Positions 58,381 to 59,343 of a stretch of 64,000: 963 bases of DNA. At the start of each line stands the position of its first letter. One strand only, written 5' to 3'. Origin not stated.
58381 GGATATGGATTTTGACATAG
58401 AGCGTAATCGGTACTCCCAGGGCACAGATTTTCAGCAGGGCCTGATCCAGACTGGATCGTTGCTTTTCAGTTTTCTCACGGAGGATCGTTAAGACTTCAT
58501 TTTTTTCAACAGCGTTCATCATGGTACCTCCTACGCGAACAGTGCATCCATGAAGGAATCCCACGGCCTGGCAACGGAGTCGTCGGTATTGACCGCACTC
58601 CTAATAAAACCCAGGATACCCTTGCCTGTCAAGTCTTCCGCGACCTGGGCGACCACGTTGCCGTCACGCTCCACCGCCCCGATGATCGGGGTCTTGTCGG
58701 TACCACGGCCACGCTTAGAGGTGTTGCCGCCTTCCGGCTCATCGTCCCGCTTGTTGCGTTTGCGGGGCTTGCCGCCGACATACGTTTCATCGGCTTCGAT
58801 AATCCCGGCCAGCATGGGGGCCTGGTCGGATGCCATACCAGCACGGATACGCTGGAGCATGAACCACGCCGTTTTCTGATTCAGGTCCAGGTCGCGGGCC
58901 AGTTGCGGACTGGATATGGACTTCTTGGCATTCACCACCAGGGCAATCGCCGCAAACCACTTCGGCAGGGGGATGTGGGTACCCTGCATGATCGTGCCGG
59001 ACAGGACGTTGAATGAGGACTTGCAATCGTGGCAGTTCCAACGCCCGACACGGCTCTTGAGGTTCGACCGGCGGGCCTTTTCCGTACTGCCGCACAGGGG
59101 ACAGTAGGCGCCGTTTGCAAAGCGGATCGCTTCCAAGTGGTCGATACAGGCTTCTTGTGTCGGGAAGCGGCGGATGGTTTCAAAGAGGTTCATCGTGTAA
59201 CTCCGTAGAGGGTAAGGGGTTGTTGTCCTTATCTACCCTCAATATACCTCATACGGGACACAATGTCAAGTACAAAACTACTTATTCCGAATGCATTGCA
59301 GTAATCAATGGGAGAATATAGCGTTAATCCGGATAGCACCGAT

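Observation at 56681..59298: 30-bp inverted repeats bracket a 2.6-kb cassette: methyltransferase-HNH, small membrane protein and IS1595 transposase stub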

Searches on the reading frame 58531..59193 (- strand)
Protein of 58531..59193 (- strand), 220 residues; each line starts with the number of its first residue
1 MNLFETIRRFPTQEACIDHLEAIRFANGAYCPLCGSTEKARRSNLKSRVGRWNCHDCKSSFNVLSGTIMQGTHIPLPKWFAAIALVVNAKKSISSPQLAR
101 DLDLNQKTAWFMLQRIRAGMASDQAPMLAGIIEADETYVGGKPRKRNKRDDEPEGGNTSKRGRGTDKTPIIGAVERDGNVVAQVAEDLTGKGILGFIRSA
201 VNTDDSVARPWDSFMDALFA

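Call 8: search_protein_families(library=pfam, proteins=[window:58531-59193:-], max_evalue=0.01)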
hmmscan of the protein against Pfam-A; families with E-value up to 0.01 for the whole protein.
window:58531-59193:- (220 aa): 3 families
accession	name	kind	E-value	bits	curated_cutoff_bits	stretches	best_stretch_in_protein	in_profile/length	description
PF12762.13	DDE_Tnp_IS1595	-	1.7e-12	48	27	1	127-205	1-78/153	ISXO2-like transposase domain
PF12760.12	Zn_ribbon_IS1595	-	8.9e-10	38.8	25.4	1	11-58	1-44/46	Transposase zinc-ribbon domain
PF23451.1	Zn_ribbon_PaaD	-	0.0018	18.3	27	1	27-62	13-50/53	PaaD zinc beta ribbon domain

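Call 9: find_homologous_proteins(query=window:58531-59193:-)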
Query window:58531-59193:- (220 aa): 6779 proteins with E <= 0.001 among 6969 candidates; the best 120 are listed.
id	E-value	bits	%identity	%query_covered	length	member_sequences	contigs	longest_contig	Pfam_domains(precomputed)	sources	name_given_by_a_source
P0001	4.6e-138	476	100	94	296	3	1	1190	PF12760.13,PF12762.14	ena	-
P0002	2.0e-125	435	91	94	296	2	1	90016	PF12760.13,PF12762.14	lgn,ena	-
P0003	1.2e-119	416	88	94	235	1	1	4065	PF12760.13,PF12762.14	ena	-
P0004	1.2e-113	396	82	94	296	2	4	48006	PF12760.13,PF12762.14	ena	-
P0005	2.3e-113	395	83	94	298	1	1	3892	PF12760.13,PF12762.14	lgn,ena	-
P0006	1.6e-112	392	84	94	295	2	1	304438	PF12760.13,PF12762.14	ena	-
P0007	3.4e-111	388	82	94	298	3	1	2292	PF12760.13,PF12762.14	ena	-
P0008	1.7e-107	376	81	94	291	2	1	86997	PF12760.13,PF12762.14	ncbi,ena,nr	ncbi:MAG: IS1595 family transposase [Gemmatimonadota bacterium]|nr:IS1595 family transposase [Gemmat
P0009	5.2e-107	374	81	92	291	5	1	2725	PF12760.13,PF12762.14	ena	-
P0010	5.6e-107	374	81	94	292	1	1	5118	PF12760.13,PF12762.14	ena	-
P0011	1.9e-106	373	79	94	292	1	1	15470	PF12760.13,PF12762.14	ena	-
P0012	2.1e-106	372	82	94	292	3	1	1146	PF12760.13,PF12762.14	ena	-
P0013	5.5e-106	371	81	94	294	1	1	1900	PF12760.13,PF12762.14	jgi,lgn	jgi:transposase-like protein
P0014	4.2e-105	368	78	94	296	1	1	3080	PF12760.13,PF12762.14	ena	-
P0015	5.1e-105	368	79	94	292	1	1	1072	PF12760.13,PF12762.14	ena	-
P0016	7.1e-105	367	79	94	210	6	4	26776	PF12760.13,PF12762.14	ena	-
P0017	8.8e-105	367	78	94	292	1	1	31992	PF12760.13,PF12762.14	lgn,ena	-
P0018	8.4e-103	361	80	91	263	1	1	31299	PF12760.13,PF12762.14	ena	-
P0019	3.5e-102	359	77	94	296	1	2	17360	PF12760.13,PF12762.14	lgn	-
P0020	5.2e-102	358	75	94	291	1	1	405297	PF12760.13,PF12762.14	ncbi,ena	-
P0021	6.5e-102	358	75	94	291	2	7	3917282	PF12760.13,PF12762.14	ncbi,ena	-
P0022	1.0e-101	357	78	92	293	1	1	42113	PF12760.13,PF12762.14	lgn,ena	-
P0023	1.6e-101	356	74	94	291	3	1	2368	PF12760.13,PF12762.14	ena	-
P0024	1.5e-100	353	74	94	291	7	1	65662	PF12760.13,PF12762.14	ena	-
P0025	1.8e-100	353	76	94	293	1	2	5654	PF12760.13,PF12762.14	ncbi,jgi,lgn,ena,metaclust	metaclust:\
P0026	4.2e-100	352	74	94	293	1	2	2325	PF12760.13,PF12762.14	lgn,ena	-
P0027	6.3e-100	351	73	94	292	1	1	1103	PF12760.13,PF12762.14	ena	-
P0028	1.4e-99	350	78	93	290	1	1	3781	PF12760.13,PF12762.14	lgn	-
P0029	2.1e-99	350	76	92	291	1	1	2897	PF12760.13,PF12762.14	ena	-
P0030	5.7e-99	348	75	94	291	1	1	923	PF12760.13,PF12762.14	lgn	-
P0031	7.3e-99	348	73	94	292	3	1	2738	PF12760.13,PF12762.14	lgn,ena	-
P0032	1.0e-98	347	77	94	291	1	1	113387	PF12760.13,PF12762.14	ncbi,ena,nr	ncbi:MAG: IS1595 family transposase [Gemmatimonadota bacterium]|nr:IS1595 family transposase [Gemmat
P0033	5.0e-98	345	73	94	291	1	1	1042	PF12760.13,PF12762.14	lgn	-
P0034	5.2e-98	345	72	94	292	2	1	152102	PF12760.13,PF12762.14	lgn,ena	-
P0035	5.4e-98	345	74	92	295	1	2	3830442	PF12760.13,PF12762.14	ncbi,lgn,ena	-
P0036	6.0e-98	345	72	94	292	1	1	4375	PF12760.13,PF12762.14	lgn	-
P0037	6.4e-98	345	74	94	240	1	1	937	PF12760.13,PF12762.14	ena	-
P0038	8.9e-98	344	74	92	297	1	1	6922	PF12760.13,PF12762.14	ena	-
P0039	1.0e-97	344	74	94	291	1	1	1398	PF12760.13,PF12762.14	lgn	-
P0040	1.6e-97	343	74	92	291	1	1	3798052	PF12760.13,PF12762.14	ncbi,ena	-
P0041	1.7e-97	343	73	92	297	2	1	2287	PF12760.13,PF12762.14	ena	-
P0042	2.0e-97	343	73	94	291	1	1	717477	PF12760.13,PF12762.14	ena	-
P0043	4.2e-97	342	74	94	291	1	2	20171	PF12760.13,PF12762.14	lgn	-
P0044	5.0e-97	342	74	94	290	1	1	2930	PF12760.13,PF12762.14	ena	-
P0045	8.9e-97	341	75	92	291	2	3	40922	PF12760.13,PF12762.14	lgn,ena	-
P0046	1.0e-96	341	76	92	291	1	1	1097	PF12760.13,PF12762.14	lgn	-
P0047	2.1e-96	340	73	94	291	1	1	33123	PF12760.13,PF12762.14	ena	-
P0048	9.0e-96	338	71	94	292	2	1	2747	PF12760.13,PF12762.14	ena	-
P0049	1.4e-95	337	70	94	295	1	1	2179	PF12760.13,PF12762.14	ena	-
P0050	1.6e-95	337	74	94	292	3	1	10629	PF12760.13,PF12762.14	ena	-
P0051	1.3e-94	334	70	94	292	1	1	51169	PF12760.13,PF12762.14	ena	-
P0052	1.7e-94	333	73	91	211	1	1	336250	PF12760.13,PF12762.14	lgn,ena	-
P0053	1.9e-94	333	74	92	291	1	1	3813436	PF12760.13,PF12762.14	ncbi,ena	-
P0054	2.0e-93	330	71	94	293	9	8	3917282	PF12760.13,PF12762.14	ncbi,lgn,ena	-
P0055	1.5e-92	327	74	92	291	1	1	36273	PF12760.13,PF12762.14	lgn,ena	-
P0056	1.5e-92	327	70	94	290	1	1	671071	PF12760.13,PF12762.14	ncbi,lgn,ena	-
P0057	9.0e-90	318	70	92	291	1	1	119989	PF12760.13,PF12762.14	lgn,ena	-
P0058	4.0e-88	313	66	92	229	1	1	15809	PF12760.13,PF12762.14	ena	-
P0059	1.3e-87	311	72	88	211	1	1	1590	PF12760.13,PF12762.14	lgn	-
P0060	1.2e-85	305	65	92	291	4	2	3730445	PF12760.13,PF12762.14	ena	-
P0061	2.6e-85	304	67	94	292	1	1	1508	PF12760.13,PF12762.14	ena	-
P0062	4.5e-85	303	67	94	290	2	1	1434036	PF12760.13,PF12762.14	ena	-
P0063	8.7e-85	302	67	94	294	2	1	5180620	PF12760.13,PF12762.14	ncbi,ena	-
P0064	1.2e-83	298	65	94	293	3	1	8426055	PF12760.13,PF12762.14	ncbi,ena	-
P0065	1.5e-83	298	65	94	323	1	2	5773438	PF12760.13,PF12762.14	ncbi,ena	-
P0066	1.5e-83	298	68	92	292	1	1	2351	PF12760.13,PF12762.14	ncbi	-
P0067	1.8e-83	298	67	94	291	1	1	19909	PF12760.13,PF12762.14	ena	-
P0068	1.8e-83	297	67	92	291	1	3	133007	PF12760.13,PF12762.14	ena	-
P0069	2.2e-83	297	67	92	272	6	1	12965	PF12760.13,PF12762.14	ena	-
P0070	4.7e-83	296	66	94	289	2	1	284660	PF12760.13,PF12762.14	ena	-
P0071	5.5e-83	296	62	94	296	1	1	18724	PF12760.13,PF12762.14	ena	-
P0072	6.2e-83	296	66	94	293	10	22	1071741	PF12760.13,PF12762.14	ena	-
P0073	6.2e-83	296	64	94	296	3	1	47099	PF12760.13,PF12762.14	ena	-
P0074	7.6e-83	295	67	92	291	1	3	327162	PF12760.13,PF12762.14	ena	-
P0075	9.6e-83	295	65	94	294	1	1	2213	PF12760.13,PF12762.14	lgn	-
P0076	1.3e-82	295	67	92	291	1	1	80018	PF12760.13,PF12762.14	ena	-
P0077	1.4e-82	295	67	91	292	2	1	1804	PF12760.13,PF12762.14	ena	-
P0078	2.0e-82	294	67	91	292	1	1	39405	PF12760.13,PF12762.14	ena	-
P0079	2.1e-82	294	65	95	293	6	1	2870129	PF12760.13,PF12762.14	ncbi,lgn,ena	-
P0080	2.1e-82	294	67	92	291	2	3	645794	PF12760.13,PF12762.14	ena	-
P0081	2.3e-82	294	64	94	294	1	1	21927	PF12760.13,PF12762.14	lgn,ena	-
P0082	3.0e-82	293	66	94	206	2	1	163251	PF12760.13,PF12762.14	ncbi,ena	-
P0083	3.3e-82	293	67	92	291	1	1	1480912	PF12760.13,PF12762.14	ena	-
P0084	4.3e-82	293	65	94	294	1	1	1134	PF12760.13,PF12762.14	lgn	-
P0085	4.3e-82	293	84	69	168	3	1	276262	PF12760.13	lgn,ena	-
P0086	4.6e-82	293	66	92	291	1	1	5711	PF12760.13,PF12762.14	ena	-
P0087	5.5e-82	293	65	94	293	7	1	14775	PF12760.13,PF12762.14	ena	-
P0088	5.6e-82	293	66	94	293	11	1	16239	PF12760.13,PF12762.14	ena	-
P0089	7.3e-82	292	63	94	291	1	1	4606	PF12760.13,PF12762.14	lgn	-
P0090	1.5e-81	291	61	94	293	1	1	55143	PF12760.13,PF12762.14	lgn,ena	-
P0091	2.0e-81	291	64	94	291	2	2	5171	PF12760.13,PF12762.14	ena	-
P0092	3.1e-81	290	66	91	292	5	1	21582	PF12760.13,PF12762.14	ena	-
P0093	3.4e-81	290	67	92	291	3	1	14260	PF12760.13,PF12762.14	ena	-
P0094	3.9e-81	290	66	92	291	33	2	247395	PF12760.13,PF12762.14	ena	-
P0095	4.3e-81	290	64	94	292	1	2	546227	PF12760.13,PF12762.14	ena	-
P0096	4.3e-81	290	64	94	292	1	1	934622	PF12760.13,PF12762.14,PF13358.13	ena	-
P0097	5.5e-81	289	67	91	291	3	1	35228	PF12760.13,PF12762.14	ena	-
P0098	6.6e-81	289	62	94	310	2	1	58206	PF12760.13,PF12762.14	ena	-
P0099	7.9e-81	289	63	94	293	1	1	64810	PF12760.13,PF12762.14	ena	-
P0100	1.1e-80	288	64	94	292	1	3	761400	PF12760.13,PF12762.14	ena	-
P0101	1.2e-80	288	63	94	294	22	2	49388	PF12760.13,PF12762.14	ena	-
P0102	1.3e-80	288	64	94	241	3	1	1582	PF12760.13,PF12762.14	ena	-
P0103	1.5e-80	288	63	94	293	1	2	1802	PF12760.13,PF12762.14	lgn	-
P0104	1.6e-80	288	65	92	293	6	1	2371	PF12760.13,PF12762.14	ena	-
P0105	1.8e-80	288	65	92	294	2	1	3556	PF12760.13,PF12762.14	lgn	-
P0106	2.0e-80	288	65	92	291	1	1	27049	PF12760.13,PF12762.14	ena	-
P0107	2.0e-80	287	65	90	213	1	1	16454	PF12760.13,PF12762.14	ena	-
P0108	2.1e-80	287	66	92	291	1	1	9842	PF12760.13,PF12762.14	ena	-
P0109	2.7e-80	287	61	96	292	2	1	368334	PF12760.13,PF12762.14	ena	-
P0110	3.0e-80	287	66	92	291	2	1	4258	PF12760.13,PF12762.14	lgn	-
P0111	3.1e-80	287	63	94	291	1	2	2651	PF12760.13,PF12762.14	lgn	-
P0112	3.1e-80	287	65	92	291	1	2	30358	PF12760.13,PF12762.14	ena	-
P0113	3.3e-80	287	67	92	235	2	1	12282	PF12760.13,PF12762.14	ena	-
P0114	3.5e-80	287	65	94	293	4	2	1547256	PF12760.13,PF12762.14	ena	-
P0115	5.9e-80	286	64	92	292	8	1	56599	PF12760.13,PF12762.14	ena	-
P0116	6.6e-80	286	65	94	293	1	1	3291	PF12760.13,PF12762.14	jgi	jgi:transposase-like protein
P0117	7.7e-80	286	64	92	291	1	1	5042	PF12760.13,PF12762.14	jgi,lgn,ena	-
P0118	9.2e-80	285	60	94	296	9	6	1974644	PF12760.13,PF12762.14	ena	-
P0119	9.3e-80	285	60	94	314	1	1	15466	PF12760.13,PF12762.14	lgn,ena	-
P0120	1.0e-79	285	59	94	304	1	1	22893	PF12760.13,PF12762.14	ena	-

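Call 12: find_encoding_contigs(protein=P0001, flank=5000)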
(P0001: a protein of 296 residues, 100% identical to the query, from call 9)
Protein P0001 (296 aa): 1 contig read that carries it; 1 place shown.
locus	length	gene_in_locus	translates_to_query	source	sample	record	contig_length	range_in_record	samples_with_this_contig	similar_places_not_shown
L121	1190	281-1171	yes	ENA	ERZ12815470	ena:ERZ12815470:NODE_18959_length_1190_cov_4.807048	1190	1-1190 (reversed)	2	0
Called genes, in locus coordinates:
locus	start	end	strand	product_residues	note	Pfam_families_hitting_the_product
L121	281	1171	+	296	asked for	PF12760:Zn_ribbon_IS1595, PF12762:DDE_Tnp_IS1595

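Call 13: find_encoding_contigs(protein=P0002, flank=6000)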
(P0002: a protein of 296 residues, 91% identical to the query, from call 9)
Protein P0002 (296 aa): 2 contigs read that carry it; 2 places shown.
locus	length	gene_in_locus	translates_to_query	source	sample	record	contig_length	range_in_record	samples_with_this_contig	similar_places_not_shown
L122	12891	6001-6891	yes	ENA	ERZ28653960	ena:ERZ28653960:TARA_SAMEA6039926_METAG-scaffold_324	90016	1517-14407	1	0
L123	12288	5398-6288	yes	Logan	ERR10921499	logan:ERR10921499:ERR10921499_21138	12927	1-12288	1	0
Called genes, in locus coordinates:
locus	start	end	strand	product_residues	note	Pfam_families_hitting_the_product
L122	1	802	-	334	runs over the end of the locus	PF16881:LIAS_N (weak), PF04055:Radical_SAM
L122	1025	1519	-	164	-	PF00578:AhpC-TSA, PF08534:Redoxin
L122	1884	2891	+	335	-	PF25594:GldB_lipo, PF10026:DUF2268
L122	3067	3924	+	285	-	PF16286:DUF4932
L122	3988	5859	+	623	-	PF07638:Sigma70_ECF (faint), PF04542:Sigma70_r2, PF04545:Sigma70_r4, PF08281:Sigma70_r4_2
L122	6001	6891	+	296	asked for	PF12760:Zn_ribbon_IS1595, PF12762:DDE_Tnp_IS1595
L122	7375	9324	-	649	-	PF13588:HSDR_N_2, PF02384:N6_Mtase, PF01170:UPF0020, PF07669:Eco57I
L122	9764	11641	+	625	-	PF07638:Sigma70_ECF (weak), PF04542:Sigma70_r2, PF04545:Sigma70_r4, PF08281:Sigma70_r4_2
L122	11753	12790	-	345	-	PF03544:TonB_C (weak)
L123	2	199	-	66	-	?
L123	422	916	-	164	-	PF00578:AhpC-TSA, PF08534:Redoxin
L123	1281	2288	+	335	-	PF25594:GldB_lipo, PF10026:DUF2268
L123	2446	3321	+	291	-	PF16286:DUF4932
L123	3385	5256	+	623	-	PF07638:Sigma70_ECF (faint), PF04542:Sigma70_r2, PF04545:Sigma70_r4, PF08281:Sigma70_r4_2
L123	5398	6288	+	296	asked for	PF12760:Zn_ribbon_IS1595, PF12762:DDE_Tnp_IS1595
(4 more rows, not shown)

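Call 21: search_protein_families(library=ncbifam, proteins=[window:58531-59193:-, P0001], max_evalue=0.01)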
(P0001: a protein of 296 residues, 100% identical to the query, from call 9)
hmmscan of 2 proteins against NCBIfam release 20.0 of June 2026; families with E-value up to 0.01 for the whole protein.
window:58531-59193:- (220 aa): 3 families
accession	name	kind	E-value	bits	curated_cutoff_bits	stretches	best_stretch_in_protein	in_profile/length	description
NF033547.1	transpos_IS1595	equivalog_domain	5.8e-34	117.8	75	1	72-206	2-136/215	IS1595 family transposase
NF050000.1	IS1_IS1595_Zn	domain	0.00012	22.5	28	1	31-62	1-32/34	IS1/IS1595 family N-terminal zinc-binding domain-containing protein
NF033550.5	transpos_ISL3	equivalog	0.0068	15.5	180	0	41-139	39-134/370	ISL3 family transposase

P0001 (296 aa): 3 families
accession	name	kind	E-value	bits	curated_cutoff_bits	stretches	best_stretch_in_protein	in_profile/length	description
NF033547.1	transpos_IS1595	equivalog_domain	7.7e-57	192.6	75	1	72-281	2-215/215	IS1595 family transposase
NF050000.1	IS1_IS1595_Zn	domain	0.00019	21.9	28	1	31-62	1-32/34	IS1/IS1595 family N-terminal zinc-binding domain-containing protein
NF033558.1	transpos_IS1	equivalog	0.0022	18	100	0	31-142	1-110/199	IS1 family transposase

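Call 69: find_encoding_contigs(protein=P0054, flank=4000, max_places=8)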
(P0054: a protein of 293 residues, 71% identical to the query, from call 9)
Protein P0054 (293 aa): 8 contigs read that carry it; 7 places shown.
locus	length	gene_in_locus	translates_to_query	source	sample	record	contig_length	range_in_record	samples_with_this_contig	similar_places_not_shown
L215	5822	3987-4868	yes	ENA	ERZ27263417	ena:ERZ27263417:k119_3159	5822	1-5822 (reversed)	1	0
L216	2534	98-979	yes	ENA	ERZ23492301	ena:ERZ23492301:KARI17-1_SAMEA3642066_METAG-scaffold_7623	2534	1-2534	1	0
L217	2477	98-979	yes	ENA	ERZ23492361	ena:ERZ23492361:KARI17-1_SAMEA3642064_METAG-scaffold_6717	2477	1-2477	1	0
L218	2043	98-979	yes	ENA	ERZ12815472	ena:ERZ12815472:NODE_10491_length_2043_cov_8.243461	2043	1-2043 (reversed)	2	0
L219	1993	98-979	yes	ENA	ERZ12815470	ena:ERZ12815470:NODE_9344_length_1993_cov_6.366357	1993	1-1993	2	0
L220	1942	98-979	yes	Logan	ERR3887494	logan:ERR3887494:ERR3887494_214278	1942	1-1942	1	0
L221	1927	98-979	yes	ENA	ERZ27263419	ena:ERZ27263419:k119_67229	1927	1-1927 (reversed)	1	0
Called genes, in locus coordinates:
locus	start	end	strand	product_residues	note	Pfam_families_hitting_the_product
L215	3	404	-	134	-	?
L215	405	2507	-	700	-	PF00270:DEAD, PF04851:ResIII, PF00271:Helicase_C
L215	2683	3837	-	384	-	PF01636:APH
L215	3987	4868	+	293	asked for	PF12760:Zn_ribbon_IS1595, PF12762:DDE_Tnp_IS1595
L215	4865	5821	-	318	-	?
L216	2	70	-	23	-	?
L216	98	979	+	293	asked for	PF12760:Zn_ribbon_IS1595, PF12762:DDE_Tnp_IS1595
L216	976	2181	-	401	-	PF03602:Cons_hypoth95 (faint), PF01555:N6_N4_Mtase, PF22722:NA-iREase1 (faint)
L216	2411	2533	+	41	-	?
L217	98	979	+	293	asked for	PF12760:Zn_ribbon_IS1595, PF12762:DDE_Tnp_IS1595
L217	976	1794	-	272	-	PF01555:N6_N4_Mtase, PF22722:NA-iREase1 (faint)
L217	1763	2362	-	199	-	-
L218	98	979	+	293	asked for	PF12760:Zn_ribbon_IS1595, PF12762:DDE_Tnp_IS1595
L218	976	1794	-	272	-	PF01555:N6_N4_Mtase, PF22722:NA-iREase1 (faint)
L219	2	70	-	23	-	?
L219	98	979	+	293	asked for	PF12760:Zn_ribbon_IS1595, PF12762:DDE_Tnp_IS1595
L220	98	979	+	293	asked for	PF12760:Zn_ribbon_IS1595, PF12762:DDE_Tnp_IS1595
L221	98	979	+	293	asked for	PF12760:Zn_ribbon_IS1595, PF12762:DDE_Tnp_IS1595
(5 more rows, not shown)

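Call 70: find_encoding_contigs(protein=P0004, flank=4000, max_places=6)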
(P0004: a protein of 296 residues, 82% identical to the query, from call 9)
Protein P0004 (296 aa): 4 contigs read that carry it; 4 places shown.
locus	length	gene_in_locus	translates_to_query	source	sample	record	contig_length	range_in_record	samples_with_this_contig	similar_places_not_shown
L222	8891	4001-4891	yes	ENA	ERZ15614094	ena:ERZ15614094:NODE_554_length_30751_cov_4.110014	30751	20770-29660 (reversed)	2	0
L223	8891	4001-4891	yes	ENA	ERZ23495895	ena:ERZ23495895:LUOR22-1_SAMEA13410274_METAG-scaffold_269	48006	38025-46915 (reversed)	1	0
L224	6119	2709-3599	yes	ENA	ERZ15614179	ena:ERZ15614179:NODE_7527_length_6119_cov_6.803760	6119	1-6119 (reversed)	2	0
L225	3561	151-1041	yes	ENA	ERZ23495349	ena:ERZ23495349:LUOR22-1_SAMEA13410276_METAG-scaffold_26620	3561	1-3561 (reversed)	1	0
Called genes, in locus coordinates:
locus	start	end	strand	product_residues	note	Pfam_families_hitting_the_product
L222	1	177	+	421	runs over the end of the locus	?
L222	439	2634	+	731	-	PF11412:DsbD_N, PF02683:DsbD_TM, PF13899:Thioredoxin_7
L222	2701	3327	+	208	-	PF00578:AhpC-TSA, PF08534:Redoxin, PF00255:GSHPx (weak)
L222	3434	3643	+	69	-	-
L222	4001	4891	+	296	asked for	PF12760:Zn_ribbon_IS1595, PF12762:DDE_Tnp_IS1595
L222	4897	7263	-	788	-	PF02384:N6_Mtase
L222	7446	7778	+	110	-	-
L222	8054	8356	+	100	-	-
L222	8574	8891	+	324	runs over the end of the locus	PF05721:PhyH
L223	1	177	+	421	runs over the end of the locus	?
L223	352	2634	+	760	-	PF11412:DsbD_N, PF02683:DsbD_TM, PF13899:Thioredoxin_7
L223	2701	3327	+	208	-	PF00578:AhpC-TSA, PF08534:Redoxin, PF00255:GSHPx (weak)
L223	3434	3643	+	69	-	-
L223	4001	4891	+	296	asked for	PF12760:Zn_ribbon_IS1595, PF12762:DDE_Tnp_IS1595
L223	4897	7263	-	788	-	PF02384:N6_Mtase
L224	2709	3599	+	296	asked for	PF12760:Zn_ribbon_IS1595, PF12762:DDE_Tnp_IS1595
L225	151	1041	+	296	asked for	PF12760:Zn_ribbon_IS1595, PF12762:DDE_Tnp_IS1595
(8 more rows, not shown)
